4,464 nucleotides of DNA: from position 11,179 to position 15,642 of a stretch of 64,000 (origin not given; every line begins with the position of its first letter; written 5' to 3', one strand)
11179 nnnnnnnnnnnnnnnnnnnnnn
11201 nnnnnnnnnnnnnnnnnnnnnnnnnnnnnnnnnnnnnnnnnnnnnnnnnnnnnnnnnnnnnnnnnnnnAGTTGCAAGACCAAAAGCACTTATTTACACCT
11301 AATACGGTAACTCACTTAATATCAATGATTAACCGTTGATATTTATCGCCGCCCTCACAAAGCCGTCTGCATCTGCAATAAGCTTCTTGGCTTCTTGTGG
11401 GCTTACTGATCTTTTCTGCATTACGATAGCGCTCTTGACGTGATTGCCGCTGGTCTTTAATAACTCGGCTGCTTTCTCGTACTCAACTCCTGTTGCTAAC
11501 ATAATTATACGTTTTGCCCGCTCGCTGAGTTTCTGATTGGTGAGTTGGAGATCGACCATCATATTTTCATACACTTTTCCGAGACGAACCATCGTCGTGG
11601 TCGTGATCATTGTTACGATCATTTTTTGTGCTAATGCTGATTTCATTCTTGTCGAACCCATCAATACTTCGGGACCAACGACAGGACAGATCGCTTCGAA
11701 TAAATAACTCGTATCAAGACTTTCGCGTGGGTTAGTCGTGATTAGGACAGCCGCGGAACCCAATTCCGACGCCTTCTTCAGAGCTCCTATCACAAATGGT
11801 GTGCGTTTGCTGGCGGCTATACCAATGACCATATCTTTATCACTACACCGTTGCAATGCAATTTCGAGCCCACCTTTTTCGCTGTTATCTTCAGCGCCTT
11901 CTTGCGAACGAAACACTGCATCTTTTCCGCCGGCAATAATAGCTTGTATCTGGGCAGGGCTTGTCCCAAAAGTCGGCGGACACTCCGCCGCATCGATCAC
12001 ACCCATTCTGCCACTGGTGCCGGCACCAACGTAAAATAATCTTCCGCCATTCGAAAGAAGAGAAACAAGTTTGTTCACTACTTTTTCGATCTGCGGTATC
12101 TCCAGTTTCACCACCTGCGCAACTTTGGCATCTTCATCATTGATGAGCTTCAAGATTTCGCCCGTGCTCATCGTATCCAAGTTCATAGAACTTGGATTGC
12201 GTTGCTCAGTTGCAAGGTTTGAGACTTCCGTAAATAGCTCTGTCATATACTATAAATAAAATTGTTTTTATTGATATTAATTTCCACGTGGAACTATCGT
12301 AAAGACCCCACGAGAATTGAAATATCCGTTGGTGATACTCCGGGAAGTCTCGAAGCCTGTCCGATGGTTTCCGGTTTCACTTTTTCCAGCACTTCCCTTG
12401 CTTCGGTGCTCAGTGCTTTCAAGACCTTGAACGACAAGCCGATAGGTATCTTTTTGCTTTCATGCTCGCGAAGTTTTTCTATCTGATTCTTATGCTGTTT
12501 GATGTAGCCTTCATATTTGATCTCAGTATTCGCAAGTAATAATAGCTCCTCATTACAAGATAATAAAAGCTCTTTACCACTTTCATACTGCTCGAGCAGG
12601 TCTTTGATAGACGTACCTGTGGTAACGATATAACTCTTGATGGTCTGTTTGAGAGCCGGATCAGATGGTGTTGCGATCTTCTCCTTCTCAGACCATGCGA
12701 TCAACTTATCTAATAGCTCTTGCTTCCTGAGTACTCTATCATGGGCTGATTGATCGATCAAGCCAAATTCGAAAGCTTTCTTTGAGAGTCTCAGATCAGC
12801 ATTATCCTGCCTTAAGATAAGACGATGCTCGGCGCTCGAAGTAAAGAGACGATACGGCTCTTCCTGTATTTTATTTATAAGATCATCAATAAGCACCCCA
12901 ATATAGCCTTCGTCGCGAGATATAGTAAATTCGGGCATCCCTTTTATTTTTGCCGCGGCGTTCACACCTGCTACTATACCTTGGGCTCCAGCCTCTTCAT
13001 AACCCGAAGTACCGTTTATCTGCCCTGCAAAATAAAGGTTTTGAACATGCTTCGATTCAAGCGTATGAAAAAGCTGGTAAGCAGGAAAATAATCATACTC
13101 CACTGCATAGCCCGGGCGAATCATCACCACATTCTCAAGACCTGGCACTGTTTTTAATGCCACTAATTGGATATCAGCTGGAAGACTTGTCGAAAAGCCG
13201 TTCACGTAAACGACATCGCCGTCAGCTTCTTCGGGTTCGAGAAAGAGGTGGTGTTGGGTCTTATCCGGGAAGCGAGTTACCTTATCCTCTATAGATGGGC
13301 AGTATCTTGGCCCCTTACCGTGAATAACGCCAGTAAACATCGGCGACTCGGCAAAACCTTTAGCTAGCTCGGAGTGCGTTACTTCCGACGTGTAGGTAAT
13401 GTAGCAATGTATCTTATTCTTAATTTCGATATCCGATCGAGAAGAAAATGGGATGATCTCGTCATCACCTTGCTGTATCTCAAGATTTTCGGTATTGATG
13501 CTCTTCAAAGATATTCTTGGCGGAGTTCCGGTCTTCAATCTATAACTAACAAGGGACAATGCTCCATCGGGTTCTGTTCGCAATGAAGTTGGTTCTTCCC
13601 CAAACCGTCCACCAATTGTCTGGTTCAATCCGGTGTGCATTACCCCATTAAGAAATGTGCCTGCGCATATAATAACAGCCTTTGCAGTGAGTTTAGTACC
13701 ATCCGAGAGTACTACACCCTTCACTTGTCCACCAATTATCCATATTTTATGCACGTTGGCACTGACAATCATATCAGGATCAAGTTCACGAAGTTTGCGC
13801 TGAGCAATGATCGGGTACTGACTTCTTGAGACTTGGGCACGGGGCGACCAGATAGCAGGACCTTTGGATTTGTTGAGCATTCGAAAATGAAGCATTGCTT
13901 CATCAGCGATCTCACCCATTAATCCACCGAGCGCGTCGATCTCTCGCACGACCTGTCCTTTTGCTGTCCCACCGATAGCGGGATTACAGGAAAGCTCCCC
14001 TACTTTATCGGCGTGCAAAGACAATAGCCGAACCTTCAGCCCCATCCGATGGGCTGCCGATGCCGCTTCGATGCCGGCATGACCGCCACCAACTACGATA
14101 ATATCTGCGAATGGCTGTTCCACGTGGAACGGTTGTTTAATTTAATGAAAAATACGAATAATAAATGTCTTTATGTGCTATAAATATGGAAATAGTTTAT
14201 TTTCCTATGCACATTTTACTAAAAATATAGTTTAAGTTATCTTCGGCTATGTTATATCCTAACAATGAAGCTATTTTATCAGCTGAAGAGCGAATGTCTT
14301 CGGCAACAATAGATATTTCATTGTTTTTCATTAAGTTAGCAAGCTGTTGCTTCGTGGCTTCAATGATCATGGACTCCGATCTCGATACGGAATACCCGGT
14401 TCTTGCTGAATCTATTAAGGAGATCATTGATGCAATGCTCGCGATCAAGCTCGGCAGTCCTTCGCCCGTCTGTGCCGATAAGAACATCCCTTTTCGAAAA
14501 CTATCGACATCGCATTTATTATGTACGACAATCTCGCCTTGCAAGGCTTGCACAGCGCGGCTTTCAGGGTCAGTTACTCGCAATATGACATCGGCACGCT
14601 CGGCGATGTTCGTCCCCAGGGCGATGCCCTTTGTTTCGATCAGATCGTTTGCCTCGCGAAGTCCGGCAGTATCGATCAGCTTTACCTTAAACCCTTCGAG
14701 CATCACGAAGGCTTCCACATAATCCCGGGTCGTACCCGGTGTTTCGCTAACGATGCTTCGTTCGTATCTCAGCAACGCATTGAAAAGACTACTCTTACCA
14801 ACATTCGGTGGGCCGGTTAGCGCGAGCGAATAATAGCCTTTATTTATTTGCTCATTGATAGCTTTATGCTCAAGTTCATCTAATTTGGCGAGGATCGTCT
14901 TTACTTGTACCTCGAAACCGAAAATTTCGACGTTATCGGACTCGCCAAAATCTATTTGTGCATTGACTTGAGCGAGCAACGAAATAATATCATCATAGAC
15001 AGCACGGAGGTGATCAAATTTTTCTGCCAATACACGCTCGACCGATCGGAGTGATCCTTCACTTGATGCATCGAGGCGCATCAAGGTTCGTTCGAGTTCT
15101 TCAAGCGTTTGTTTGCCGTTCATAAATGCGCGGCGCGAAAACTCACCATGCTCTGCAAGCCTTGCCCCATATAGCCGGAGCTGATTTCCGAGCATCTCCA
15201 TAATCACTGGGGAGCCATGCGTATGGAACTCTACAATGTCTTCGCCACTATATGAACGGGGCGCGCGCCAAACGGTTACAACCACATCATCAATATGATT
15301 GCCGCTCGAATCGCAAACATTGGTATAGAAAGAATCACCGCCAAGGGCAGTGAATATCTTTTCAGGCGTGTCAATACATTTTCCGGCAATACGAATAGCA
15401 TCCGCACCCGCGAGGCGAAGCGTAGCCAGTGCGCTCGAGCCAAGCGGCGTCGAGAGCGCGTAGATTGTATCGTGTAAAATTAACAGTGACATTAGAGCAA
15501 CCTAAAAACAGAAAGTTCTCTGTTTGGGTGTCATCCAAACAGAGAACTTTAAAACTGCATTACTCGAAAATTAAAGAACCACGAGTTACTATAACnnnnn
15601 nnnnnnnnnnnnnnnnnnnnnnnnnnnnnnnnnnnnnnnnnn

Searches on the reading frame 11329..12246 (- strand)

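Call 59: search_protein_families(library=pfam, proteins=[window:11329-12246:-], max_evalue=0.00001)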
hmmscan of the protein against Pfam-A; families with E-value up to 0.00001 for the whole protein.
window:11329-12246:- (305 aa): 4 families
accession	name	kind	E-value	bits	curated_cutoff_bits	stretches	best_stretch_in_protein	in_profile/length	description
PF22645.1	GKRP_SIS_N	-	4.4e-19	68.7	27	1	53-158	2-111/113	Glucokinase regulatory protein N-terminal SIS domain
PF22198.1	GKRP_SIS_2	-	2.8e-07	30.9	27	1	53-114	7-68/191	Glucokinase regulatory protein, second SIS domain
PF01380.27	SIS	-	9.9e-07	29.1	25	0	131-214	48-128/131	SIS domain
PF20741.3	GKRP-like_C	-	1.3e-06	29.3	27.7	0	227-265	1-39/100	C-terminal lid domain of glucokinase regulatory protein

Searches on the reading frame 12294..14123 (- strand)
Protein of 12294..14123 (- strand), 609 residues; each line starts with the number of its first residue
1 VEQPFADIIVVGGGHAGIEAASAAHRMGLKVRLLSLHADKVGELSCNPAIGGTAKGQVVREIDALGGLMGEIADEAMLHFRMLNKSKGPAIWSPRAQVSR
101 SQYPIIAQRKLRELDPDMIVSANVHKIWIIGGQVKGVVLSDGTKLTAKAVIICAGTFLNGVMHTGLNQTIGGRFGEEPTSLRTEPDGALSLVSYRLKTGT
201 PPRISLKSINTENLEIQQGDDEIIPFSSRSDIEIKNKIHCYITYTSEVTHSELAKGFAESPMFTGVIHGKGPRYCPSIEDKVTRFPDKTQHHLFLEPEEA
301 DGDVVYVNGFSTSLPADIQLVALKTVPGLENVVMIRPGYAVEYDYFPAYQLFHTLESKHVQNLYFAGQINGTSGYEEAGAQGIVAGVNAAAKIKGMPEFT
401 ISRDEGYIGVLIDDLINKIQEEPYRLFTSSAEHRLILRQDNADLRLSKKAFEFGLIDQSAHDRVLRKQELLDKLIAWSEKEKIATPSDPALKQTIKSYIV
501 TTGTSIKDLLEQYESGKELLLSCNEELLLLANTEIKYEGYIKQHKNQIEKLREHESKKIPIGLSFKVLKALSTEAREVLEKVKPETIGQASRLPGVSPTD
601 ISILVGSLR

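Call 59: search_protein_families(library=pfam, proteins=[window:12294-14123:-], max_evalue=0.00001)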
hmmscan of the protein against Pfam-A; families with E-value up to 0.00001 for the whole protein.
window:12294-14123:- (609 aa): 4 families
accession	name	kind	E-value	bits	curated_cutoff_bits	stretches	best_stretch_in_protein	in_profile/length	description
PF01134.28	GIDA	-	3e-142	474.8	22.1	1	7-396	1-390/391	Glucose inhibited division protein A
PF13932.14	SAM_GIDA_C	-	1.4e-20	73.3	27.1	1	549-604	1-56/57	tRNA modifying enzyme MnmG/GidA C-terminal helical bundle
PF12831.13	FAD_oxidored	-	4.6e-09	36.5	27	1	7-153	1-143/416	FAD dependent oxidoreductase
PF07992.20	Pyr_redox_2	-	3.3e-07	30.5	26.1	1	7-156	2-109/291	Pyridine nucleotide-disulphide oxidoreductase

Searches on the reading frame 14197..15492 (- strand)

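Call 58: search_protein_families(library=pfam, proteins=[window:14197-15492:-], max_evalue=0.00001)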
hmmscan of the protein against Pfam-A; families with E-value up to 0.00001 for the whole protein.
window:14197-15492:- (431 aa): 4 families
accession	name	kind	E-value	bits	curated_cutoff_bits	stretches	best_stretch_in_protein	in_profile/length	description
PF10396.14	TrmE_N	-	9.2e-32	110.1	29.8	1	9-127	1-117/117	GTP-binding protein TrmE N-terminus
PF01926.29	MMR_HSR1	-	2e-20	73.5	21.9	1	223-318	2-93/113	50S ribosome-binding GTPase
PF12631.12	MnmE_helical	-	1.9e-16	61.3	40.1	1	142-428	13-211/211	MnmE helical domain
PF02421.24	FeoB_N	-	4.8e-10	39.6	27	1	223-309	3-88/156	Ferrous iron transport protein B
